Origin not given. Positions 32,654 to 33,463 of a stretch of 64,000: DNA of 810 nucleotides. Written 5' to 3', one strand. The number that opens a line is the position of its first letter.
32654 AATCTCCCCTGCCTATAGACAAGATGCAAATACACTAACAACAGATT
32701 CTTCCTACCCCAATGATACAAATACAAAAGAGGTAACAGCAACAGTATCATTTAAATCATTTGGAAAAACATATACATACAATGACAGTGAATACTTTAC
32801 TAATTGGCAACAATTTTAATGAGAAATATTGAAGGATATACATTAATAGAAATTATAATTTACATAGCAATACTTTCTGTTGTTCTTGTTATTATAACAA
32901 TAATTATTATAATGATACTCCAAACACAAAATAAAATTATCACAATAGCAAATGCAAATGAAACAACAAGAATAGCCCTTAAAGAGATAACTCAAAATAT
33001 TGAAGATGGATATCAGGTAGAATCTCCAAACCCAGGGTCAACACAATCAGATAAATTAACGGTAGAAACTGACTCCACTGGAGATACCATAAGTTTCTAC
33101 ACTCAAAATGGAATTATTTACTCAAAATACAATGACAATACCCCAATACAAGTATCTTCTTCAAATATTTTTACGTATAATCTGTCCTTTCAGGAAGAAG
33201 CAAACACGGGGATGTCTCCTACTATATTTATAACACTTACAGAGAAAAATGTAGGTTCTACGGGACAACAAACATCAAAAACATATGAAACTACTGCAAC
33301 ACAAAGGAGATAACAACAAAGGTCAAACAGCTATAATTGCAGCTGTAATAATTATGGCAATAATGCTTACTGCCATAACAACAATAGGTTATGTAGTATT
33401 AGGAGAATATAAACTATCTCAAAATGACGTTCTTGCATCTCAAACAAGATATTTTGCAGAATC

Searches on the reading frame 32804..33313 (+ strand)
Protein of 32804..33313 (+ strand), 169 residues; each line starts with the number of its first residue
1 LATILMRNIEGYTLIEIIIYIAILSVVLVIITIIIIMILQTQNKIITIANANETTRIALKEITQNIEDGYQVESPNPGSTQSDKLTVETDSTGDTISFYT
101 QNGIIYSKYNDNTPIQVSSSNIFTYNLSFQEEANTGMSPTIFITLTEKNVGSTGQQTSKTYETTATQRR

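Call 60: search_protein_families(library=pfam, proteins=[window:32804-33313:+], max_evalue=0.001)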
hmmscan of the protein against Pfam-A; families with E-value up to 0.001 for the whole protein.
window:32804-33313:+ (169 aa): 1 family
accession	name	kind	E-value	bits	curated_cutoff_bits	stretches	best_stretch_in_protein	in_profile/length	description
PF07963.17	N_methyl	-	3.5e-06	26.8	21.2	1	6-31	1-26/27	Prokaryotic N-terminal methylation motif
